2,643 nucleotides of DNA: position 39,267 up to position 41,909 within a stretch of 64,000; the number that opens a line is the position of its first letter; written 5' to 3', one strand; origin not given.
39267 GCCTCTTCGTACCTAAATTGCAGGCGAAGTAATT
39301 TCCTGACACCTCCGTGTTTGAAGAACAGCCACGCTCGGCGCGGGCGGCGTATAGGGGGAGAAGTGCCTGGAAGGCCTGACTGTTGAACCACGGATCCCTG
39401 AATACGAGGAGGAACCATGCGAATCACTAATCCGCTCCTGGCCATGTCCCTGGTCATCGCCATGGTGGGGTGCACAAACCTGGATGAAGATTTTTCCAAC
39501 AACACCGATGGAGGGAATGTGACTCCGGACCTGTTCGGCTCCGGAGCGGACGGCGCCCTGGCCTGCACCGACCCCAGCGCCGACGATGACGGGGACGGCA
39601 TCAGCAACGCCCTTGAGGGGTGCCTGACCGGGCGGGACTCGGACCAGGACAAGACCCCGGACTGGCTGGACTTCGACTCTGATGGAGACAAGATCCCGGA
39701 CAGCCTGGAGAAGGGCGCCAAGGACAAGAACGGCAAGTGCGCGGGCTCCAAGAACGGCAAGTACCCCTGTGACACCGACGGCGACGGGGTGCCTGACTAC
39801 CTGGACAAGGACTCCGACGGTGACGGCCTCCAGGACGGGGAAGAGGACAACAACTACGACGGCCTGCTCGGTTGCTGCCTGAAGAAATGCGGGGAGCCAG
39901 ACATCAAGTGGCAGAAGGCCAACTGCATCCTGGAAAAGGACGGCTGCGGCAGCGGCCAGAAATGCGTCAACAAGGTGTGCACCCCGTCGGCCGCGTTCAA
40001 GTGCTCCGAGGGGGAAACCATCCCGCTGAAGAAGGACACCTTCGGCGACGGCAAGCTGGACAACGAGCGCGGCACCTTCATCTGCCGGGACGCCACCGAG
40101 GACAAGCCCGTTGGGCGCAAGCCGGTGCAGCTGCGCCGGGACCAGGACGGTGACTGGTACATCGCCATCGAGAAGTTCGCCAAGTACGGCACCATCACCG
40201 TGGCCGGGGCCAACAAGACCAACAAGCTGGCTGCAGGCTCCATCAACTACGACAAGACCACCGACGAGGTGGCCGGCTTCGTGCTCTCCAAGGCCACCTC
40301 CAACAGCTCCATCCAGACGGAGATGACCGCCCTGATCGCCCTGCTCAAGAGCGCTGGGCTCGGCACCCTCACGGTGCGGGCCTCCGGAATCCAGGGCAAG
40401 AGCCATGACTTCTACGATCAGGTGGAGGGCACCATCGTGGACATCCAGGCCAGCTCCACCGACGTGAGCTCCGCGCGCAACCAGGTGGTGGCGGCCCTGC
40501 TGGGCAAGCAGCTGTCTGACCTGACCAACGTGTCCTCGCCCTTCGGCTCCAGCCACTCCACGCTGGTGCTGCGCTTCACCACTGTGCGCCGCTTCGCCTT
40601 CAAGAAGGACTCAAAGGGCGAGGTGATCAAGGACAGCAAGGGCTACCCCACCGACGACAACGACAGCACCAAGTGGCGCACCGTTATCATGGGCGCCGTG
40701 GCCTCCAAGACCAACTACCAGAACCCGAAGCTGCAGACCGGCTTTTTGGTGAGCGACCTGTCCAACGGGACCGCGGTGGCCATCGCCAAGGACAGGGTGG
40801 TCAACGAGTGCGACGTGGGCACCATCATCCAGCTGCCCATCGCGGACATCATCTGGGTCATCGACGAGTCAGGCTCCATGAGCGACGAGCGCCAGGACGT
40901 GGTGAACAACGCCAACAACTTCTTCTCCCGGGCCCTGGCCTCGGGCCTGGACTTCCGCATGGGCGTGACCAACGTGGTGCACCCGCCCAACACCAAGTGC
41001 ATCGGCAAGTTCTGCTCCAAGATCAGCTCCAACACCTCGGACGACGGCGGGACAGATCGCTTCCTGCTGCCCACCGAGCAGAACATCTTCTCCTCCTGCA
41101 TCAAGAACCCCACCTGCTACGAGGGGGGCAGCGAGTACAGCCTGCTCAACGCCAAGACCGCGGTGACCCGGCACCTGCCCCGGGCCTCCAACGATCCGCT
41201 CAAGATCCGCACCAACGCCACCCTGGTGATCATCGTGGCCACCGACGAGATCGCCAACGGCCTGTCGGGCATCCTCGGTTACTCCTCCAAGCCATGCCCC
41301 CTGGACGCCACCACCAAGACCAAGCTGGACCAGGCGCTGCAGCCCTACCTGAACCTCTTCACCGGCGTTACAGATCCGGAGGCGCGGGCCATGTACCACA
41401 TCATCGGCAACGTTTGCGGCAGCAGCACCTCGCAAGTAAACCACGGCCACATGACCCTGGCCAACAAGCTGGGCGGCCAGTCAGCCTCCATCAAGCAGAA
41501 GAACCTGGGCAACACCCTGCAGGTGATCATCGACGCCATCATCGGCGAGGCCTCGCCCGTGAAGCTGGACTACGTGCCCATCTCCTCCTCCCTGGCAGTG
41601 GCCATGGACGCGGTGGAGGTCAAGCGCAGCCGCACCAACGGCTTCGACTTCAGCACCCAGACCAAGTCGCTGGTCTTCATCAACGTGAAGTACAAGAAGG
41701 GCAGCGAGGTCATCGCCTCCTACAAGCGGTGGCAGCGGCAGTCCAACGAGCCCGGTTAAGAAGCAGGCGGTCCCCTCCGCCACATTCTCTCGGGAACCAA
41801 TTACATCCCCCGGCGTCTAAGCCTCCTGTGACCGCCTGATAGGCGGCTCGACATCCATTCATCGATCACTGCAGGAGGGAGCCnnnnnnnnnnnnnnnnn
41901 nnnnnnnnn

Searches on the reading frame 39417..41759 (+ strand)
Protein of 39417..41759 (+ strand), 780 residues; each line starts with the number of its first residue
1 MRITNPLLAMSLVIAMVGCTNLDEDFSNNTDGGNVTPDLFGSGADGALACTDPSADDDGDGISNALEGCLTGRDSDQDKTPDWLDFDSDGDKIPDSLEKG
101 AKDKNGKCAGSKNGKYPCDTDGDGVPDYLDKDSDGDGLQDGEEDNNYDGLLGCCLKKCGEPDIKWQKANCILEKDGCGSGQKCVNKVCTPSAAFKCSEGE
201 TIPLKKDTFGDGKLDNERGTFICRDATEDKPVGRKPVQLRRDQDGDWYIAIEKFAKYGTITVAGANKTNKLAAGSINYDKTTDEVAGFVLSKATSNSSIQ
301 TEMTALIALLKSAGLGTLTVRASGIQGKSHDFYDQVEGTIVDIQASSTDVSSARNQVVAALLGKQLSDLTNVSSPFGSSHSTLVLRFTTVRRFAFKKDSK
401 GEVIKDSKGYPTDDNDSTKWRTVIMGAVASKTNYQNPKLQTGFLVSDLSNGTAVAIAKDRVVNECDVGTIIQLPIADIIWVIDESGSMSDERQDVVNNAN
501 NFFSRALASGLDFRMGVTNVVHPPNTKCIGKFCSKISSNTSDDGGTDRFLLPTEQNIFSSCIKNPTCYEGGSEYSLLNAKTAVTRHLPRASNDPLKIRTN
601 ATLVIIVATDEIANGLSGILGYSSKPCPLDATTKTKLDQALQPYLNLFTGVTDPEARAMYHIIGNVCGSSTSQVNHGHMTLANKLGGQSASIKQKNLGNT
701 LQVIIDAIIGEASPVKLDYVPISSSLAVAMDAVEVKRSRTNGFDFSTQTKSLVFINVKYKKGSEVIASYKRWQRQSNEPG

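Call 85: find_encoding_contigs(protein=window:39417-41759:+, flank=10000, max_places=1)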
Protein window:39417-41759:+ (780 aa): 2 contigs read that carry it; 1 place shown.
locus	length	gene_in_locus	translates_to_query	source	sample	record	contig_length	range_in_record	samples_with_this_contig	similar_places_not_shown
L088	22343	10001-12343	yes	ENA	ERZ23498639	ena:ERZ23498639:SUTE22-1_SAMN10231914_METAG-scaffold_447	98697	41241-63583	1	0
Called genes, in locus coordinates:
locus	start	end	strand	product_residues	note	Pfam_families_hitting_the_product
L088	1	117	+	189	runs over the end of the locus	PF01227:GTP_cyclohydroI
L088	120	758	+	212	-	PF00300:His_Phos_1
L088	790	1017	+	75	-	PF09723:Zn_ribbon_8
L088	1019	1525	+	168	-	PF01327:Pep_deformylase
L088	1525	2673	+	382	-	-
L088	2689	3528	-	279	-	PF03331:LpxC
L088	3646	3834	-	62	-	-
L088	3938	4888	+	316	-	PF04055:Radical_SAM (weak), PF16199:Radical_SAM_C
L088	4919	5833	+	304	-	PF06325:PrmA, PF00891:Methyltransf_2 (weak), PF05175:MTS, PF02475:TRM5-TYW2_MTfase (weak), PF13847:Methyltransf_31, PF08241:Methyltransf_11 (weak), PF13649:Methyltransf_25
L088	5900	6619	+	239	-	PF20260:PUA_4, PF04452:Methyltrans_RNA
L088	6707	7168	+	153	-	PF06271:RDD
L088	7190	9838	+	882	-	-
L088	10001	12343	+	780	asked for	-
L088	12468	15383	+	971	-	PF08487:VIT, PF13757:VIT_2, PF00092:VWA, PF13519:VWA_2, PF13768:VWA_3, PF03544:TonB_C (weak)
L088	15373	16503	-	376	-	PF00781:DAGK_cat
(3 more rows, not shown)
